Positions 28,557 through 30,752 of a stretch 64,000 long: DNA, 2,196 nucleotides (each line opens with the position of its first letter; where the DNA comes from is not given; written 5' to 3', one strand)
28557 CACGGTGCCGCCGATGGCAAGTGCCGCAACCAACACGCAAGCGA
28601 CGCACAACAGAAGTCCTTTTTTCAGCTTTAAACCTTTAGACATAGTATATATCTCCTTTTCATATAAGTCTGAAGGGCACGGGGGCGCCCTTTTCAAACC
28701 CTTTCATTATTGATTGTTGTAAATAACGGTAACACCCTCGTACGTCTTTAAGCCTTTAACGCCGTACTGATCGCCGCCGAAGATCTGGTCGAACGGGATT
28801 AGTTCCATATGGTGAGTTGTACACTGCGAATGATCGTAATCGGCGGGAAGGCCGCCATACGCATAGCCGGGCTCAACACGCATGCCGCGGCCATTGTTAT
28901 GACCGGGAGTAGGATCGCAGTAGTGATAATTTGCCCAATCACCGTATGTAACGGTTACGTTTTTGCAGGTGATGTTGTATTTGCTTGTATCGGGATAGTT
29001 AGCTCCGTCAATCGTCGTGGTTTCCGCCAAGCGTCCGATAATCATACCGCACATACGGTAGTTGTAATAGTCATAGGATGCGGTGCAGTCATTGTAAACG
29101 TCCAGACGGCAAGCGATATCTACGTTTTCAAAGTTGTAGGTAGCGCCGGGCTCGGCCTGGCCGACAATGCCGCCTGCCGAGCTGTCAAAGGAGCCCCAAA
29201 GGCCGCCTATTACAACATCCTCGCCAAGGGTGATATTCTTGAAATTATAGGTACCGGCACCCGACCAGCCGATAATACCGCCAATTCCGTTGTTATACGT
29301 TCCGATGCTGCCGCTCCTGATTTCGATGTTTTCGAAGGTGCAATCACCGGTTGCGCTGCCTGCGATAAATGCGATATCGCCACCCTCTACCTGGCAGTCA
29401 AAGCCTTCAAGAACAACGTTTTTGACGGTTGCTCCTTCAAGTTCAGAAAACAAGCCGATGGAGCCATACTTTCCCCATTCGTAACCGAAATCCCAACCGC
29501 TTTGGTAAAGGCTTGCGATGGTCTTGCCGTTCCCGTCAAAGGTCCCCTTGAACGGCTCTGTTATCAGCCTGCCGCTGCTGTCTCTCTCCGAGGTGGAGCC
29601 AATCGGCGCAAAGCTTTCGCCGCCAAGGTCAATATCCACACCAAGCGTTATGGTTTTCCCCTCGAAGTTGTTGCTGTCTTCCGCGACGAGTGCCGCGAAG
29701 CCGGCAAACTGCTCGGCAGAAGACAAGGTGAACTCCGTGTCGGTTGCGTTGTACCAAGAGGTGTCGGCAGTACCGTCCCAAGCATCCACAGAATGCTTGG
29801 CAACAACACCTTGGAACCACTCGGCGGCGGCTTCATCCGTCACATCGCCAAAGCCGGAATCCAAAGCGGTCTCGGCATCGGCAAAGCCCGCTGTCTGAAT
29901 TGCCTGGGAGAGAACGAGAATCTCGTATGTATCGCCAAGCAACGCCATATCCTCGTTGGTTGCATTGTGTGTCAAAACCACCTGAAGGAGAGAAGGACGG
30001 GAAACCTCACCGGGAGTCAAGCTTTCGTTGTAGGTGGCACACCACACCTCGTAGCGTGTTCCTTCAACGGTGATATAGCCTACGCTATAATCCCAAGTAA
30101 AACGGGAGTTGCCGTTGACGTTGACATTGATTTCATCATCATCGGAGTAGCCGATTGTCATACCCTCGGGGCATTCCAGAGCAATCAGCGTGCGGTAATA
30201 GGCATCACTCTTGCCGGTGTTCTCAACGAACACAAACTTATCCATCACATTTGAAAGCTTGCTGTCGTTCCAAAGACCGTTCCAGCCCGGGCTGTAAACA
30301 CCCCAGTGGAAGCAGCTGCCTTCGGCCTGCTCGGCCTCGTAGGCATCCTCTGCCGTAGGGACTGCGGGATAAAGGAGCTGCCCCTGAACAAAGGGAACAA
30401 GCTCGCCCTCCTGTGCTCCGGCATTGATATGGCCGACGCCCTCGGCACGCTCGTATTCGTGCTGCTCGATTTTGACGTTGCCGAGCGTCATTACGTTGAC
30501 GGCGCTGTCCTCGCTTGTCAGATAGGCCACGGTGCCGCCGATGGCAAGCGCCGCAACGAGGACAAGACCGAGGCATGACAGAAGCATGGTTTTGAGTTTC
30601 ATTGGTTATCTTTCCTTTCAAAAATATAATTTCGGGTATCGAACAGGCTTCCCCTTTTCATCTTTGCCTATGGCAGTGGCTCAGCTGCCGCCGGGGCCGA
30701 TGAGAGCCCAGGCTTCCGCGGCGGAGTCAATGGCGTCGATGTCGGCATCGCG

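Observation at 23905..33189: Ten-gene SipW / multi-paralogue TasA-like secreted-fibre locus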

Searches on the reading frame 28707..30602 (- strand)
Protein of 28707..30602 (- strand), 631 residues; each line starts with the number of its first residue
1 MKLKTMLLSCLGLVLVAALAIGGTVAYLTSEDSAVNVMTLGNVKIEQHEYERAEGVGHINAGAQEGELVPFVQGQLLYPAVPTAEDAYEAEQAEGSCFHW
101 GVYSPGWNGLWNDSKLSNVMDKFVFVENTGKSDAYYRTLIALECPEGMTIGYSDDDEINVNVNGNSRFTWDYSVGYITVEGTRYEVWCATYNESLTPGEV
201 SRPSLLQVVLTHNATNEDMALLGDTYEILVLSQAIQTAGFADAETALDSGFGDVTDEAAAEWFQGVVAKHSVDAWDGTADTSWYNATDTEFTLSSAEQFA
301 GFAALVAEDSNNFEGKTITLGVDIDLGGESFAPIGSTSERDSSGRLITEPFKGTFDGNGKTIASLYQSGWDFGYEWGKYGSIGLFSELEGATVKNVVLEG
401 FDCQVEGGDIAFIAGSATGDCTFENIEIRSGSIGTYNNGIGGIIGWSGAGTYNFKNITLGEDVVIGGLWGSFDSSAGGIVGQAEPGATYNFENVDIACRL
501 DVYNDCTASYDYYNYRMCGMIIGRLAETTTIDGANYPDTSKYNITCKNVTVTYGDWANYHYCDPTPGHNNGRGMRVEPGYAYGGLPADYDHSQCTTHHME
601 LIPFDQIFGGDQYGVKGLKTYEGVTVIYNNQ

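Call 3: search_protein_families(library=pfam, proteins=[window:28707-30602:-], max_evalue=0.1)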
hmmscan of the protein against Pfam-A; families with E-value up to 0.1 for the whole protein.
window:28707-30602:- (631 aa): 1 family
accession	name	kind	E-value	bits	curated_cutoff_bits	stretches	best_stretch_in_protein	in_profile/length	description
PF05342.19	Peptidase_M26_N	-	0.03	14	27.7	1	383-428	204-248/250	M26 IgA1-specific Metallo-endopeptidase N-terminal region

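Call 4: search_protein_families(library=ncbifam, proteins=[window:28707-30602:-], max_evalue=0.1)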
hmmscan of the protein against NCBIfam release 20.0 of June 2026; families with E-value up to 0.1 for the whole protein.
window:28707-30602:- (631 aa): 1 family
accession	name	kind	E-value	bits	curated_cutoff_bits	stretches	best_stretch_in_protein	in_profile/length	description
TIGR04088.1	cognate_SipW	domain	0.0004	20.5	19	1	13-43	4-34/34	SipW-dependent-type signal peptide-containing protein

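Call 7: search_solved_structures(query=window:28707-30602:-, max_evalue=1, show_alignments=2)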
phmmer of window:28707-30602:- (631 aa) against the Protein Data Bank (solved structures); distinct sequences matched with E-value up to 1: 0.

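Call 48: find_homologous_proteins(query=window:28707-30602:-)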
Query window:28707-30602:- (631 aa): 1843 proteins with E <= 0.001 among 8000 candidates; the best 120 are listed.
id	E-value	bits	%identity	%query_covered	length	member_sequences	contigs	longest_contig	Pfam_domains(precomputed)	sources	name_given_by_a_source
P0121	0.0e+0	1432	98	100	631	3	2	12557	-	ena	-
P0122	0.0e+0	1052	72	100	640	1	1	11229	-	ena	-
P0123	3.4e-270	916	66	100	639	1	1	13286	-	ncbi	-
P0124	6.7e-265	899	66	100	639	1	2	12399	-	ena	-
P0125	1.6e-241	822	75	57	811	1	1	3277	-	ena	-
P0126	4.4e-241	820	60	97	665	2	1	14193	-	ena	-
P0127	6.1e-239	813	62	99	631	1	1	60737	-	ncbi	-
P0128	1.7e-236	805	61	100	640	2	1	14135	-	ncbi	-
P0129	1.2e-235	802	60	100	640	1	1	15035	-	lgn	-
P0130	7.0e-234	796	60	100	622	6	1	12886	-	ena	-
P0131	2.3e-233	795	61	100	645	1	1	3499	-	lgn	-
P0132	2.6e-230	785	60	100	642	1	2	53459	-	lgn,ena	-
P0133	1.2e-227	776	60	100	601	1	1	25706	-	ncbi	-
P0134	3.7e-225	768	59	100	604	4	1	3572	-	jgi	-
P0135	1.6e-221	756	57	100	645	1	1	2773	-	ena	-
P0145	5.9e-211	721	83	58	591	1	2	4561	PF12389.14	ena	-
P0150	2.2e-207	709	85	57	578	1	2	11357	PF12389.14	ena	-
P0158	1.6e-203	696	80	60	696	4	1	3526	PF09479.17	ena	-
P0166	1.2e-197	677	79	59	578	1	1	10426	PF12389.14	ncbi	-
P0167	2.6e-197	676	82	57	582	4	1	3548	PF12389.14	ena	-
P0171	1.7e-195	670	79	58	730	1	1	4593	PF12389.14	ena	-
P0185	1.1e-182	627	74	57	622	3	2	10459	PF12389.14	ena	-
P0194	2.2e-175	603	49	99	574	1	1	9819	PF12389.14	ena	-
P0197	7.2e-175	601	48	99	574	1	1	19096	PF12389.14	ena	-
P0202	1.6e-173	597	67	65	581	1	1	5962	PF12389.14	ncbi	-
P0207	1.4e-172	594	50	100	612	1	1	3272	PF12389.14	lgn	-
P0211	4.8e-172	592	65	64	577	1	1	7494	PF12389.14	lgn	-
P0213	8.4e-172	591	72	57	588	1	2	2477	PF12389.14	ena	-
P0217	5.8e-171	589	72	57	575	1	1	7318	PF12389.14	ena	-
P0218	7.2e-171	588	49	99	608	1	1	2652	PF12389.14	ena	-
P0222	2.1e-170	587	66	60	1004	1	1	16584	PF08842.17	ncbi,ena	-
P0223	2.8e-170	586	61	73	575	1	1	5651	PF12389.14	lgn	-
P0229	2.0e-169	583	72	57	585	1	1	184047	PF12389.14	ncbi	-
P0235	2.3e-169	583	74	54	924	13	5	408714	PF20200.5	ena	-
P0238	2.6e-169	583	48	99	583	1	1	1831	PF12389.14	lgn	-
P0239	5.0e-169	582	72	57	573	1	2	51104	PF12389.14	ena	-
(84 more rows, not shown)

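Call 51: search_protein_families(library=pfam, alignment_id=A3, max_evalue=0.01)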
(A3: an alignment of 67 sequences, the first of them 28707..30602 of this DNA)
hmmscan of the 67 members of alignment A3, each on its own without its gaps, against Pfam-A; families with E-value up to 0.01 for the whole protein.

A. member 1, window:28707-30602:- (631 aa): 0 families

B. families by the number of members that match (of 67 scanned): 3 families
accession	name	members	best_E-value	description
PF12389.13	Peptidase_M73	15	5.7e-09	Camelysin metallo-endopeptidase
PF05342.19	Peptidase_M26_N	3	0.0021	M26 IgA1-specific Metallo-endopeptidase N-terminal region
PF22074.2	Cep192_D5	1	0.0025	Cep192 domain 5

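Call 60: predict_structure(alignment_id=A3)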
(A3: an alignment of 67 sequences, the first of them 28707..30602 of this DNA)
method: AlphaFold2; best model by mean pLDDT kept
length: 631 residues; sequences in the alignment: 67
mean_pLDDT: 87.0   pTM: 0.66
mean pLDDT of the five models: 87.0, 85.4, 84.7, 83.4, 82.1
residues with pLDDT >= 90: 354; 70-90: 208; 50-70: 48; < 50: 21
segments of 3 or more residues with pLDDT < 50: 21-34, 505-509
pLDDT, mean of each block of 10 residues (from residue 1): 72 67 38 66 89 80 80 89 87 63 65 90 93 96 93 87 86 92 95 93 92 90 89 95 96 94 72 89 96 96 91 95 90 88 84 96 95 88 97 98 93 98 98 92 97 98 86 85 94 97 58 71 91 85 95 90 85 82 85 87 89 81 93 67
secondary structure, 60 per line:
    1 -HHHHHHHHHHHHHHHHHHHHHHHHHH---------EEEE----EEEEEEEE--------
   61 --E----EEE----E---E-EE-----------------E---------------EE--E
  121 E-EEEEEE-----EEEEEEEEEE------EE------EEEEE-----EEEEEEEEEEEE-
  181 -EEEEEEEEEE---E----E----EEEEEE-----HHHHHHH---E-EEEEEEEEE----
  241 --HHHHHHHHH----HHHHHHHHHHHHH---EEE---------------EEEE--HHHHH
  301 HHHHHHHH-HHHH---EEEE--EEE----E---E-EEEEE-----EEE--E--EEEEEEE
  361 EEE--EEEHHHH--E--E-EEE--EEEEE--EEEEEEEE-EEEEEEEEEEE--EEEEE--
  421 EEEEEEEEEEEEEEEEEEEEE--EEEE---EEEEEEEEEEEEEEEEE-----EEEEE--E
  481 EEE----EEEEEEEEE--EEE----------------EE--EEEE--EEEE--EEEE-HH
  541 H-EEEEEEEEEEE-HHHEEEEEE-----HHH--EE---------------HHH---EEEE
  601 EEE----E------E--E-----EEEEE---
elements in order: H2-27 E37-40 E45-52 E68-70 E123-128 E134-143 E158-162 E168-179 E182-191 E205-210 H216-222 E228-236 H243-251 H256-268 E272-274 E290-293 H296-308 H310-313 E317-320 E323-325 E336-340 E346-348 E354-363 E366-368 H369-372 E380-382 E385-389 E392-399 E401-411 E414-418 E421-441 E444-447 E451-467 E473-477 E480-483 E488-496 E499-501 E522-525 E528-531 E534-537 E543-553 E558-563 E597-603 E624-628

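Call 63: fold_search(model_id=the predicted structure, library=pdb)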
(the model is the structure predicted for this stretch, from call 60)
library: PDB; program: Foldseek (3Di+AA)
matches with E <= 10: 848; with E <= 0.001: 0
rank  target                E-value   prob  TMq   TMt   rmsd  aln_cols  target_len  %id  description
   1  3n6z                  4.0e-03  0.95  0.17  0.27  10.6       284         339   14  Crystal structure of a putative immunoglobulin A1 protease (BACOVA_03286) from Bacteroides ovatus at 1.30 A resolution (released 2010-07-21)
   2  8xen_A                9.2e-03  0.92  0.11  0.08  12.1       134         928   16  Cryo-EM structure of integrin ITGAV/ITGB3 complex, conformation 4 (released 2024-12-18)
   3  7ueg_A                2.2e-02  0.38  0.10  0.26  15.7       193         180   16  Cryo-EM of bundling pili from Pyrobaculum calidifontis (released 2022-06-29)
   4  7fe5_A                2.4e-02  0.82  0.11  0.30  14.2       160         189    9  AvmM Catalyzes Macrocyclization in Alchivemycin A Biosynthesis (released 2021-09-01)
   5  8ja4                  2.5e-02  0.18  0.13  0.16  14.6       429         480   13  Structure of the alginate epimerase/lyase (released 2024-05-08)
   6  5jsd_A                3.4e-02  0.11  0.12  0.13  21.6       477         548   10  Crystal structure of phiAB6 tailspike in complex with five-repeated oligosaccharides of Acinetobacter baumannii surfac (released 2017-03-08)
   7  5js4_A                3.7e-02  0.10  0.11  0.12  21.7       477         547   10  Crystal structure of phiAB6 tailspike (released 2017-03-08)
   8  6qfs_B                4.5e-02  0.93  0.11  0.45   5.8       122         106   12  Chargeless variant of the Cellulose-binding domain from Cellulomonas fimi (released 2019-12-18)
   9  8xer_A                5.0e-02  0.66  0.12  0.08  12.2       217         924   11  Cryo-EM structure of integrin ITGAV, ITGB3 and Cilengitide TFA complex, conformation 1 (released 2024-12-18)
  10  7fe0_A                5.0e-02  0.60  0.13  0.34  13.7       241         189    8  AvmM Catalyzes Macrocyclization in Alchivemycin A Biosynthesis (released 2021-09-01)
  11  4neh_A                6.4e-02  0.92  0.13  0.08   5.9       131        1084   16  An internal ligand-bound, metastable state of a leukocyte integrin, aXb2 (released 2014-01-15)
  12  3k71_A                7.0e-02  0.77  0.11  0.08  11.9       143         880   10  Structure of integrin alphaX beta2 ectodomain (released 2010-01-12)
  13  2xvk                  7.3e-02  0.07  0.08  0.06  20.5       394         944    9  crystal structure of alpha-xylosidase (GH31) from Cellvibrio japonicus in complex with 5-fluoro-alpha-D-xylopyranosyl fl (released 2011-04-13)
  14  6qfs_F                7.7e-02  0.91  0.11  0.47   5.2       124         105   10  Chargeless variant of the Cellulose-binding domain from Cellulomonas fimi (released 2019-12-18)
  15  8xez_A                7.7e-02  0.60  0.10  0.07  12.5       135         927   13  Cryo-EM structure of integrin ITGAV/ITGB3 complex, conformation 5 (released 2024-12-18)
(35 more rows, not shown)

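Call 66: search_protein_families(library=pfam, proteins=[P0194, P0197, P0207, P0218, P0238, P0145, P0150, P0222, P0235, P0158], max_evalue=0.001)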
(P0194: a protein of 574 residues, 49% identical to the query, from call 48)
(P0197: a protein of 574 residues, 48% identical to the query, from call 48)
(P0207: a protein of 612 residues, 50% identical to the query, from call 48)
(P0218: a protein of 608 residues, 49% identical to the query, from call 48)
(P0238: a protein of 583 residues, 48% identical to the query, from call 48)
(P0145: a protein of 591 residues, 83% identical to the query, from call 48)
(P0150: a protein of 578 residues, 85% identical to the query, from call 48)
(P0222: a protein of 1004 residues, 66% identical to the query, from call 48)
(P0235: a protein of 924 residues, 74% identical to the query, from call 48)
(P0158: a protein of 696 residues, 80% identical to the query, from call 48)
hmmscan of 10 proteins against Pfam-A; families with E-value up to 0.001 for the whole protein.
P0194 (574 aa): 1 family
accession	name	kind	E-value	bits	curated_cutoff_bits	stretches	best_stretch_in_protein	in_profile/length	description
PF12389.13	Peptidase_M73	-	5.7e-09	36.5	22.5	1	3-73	4-75/196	Camelysin metallo-endopeptidase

P0197 (574 aa): 1 family
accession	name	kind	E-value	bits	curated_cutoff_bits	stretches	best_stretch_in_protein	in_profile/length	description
PF12389.13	Peptidase_M73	-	1e-08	35.7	22.5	1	3-73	4-75/196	Camelysin metallo-endopeptidase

P0207 (612 aa): 1 family
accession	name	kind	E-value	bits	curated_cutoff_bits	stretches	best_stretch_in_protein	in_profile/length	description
PF12389.13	Peptidase_M73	-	6e-07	29.9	22.5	1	2-74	3-76/196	Camelysin metallo-endopeptidase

P0218 (608 aa): 1 family
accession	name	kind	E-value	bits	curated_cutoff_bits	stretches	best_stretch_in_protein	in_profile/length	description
PF12389.13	Peptidase_M73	-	1.9e-05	25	22.5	1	11-162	6-138/196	Camelysin metallo-endopeptidase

P0238 (583 aa): 1 family
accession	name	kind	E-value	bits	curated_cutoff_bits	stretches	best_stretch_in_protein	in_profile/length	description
PF12389.13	Peptidase_M73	-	2.2e-08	34.6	22.5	1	3-73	4-75/196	Camelysin metallo-endopeptidase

P0145 (591 aa): 1 family
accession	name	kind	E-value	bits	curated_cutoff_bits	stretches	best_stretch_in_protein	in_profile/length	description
PF12389.13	Peptidase_M73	-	1.3e-07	32.1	22.5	1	7-203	3-187/196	Camelysin metallo-endopeptidase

P0150 (578 aa): 1 family
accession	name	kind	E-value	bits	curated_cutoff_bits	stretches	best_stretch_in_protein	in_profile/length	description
PF12389.13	Peptidase_M73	-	1.2e-05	25.7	22.5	0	6-53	1-47/196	Camelysin metallo-endopeptidase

P0222 (1004 aa): 2 families
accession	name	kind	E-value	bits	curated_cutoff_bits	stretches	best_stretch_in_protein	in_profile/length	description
PF20200.4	DUF6562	-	2.5e-10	40.7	25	1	86-292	74-292/304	Family of unknown function (DUF6562)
PF08842.16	Mfa2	-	3.6e-06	27.2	21.2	1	52-277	25-253/277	Fimbrillin-A associated anchor proteins Mfa1 and Mfa2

P0235 (924 aa): 1 family
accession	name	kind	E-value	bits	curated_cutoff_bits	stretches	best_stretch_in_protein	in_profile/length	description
PF20200.4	DUF6562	-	2e-15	57.5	25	1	76-292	66-299/304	Family of unknown function (DUF6562)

P0158 (696 aa): 1 family
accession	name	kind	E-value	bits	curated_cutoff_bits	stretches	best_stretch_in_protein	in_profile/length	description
PF09479.16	Flg_new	-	4.6e-16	59.1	27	1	62-122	3-65/65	Listeria-Bacteroides repeat domain (List_Bact_rpt)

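Call 67: find_encoding_contigs(protein=P0235, flank=6000, max_places=2)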
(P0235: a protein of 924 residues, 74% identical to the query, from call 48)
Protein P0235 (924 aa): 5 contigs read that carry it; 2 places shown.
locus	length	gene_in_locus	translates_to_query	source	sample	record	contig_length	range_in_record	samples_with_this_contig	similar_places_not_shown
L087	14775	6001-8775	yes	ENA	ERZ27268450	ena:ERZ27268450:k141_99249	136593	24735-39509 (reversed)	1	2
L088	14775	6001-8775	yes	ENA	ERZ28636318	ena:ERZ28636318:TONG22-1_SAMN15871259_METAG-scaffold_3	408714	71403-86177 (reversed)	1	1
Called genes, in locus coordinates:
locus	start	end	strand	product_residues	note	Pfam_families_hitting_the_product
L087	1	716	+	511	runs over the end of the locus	PF01022:HTH_5 (faint), PF01527:HTH_Tnp_1 (faint), PF02796:HTH_7 (faint), PF08281:Sigma70_r4_2 (faint), PF10975:DUF2802 (faint), PF12833:HTH_18 (faint), PF13384:HTH_23 (faint), PF13518:HTH_28 (faint), +2 more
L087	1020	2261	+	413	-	PF12099:DUF3575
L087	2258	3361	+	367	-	PF20200:DUF6562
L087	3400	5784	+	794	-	-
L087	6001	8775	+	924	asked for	PF20200:DUF6562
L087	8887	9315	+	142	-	PF00717:Peptidase_S24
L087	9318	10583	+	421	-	PF00817:IMS, PF11799:IMS_C, PF13438:DUF4113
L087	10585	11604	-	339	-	-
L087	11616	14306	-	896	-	PF05204:Hom_end (weak), PF14528:LAGLIDADG_3, PF04466:Terminase_3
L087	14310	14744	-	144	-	PF18925:DUF5675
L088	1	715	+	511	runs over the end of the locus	PF01022:HTH_5 (faint), PF01527:HTH_Tnp_1 (faint), PF02796:HTH_7 (faint), PF08281:Sigma70_r4_2 (faint), PF10975:DUF2802 (faint), PF12833:HTH_18 (faint), PF13384:HTH_23 (faint), PF13518:HTH_28 (faint), +2 more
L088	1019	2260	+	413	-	PF12099:DUF3575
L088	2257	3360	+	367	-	PF20200:DUF6562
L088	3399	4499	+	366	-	PF20200:DUF6562 (faint)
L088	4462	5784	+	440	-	-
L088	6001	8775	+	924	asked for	PF20200:DUF6562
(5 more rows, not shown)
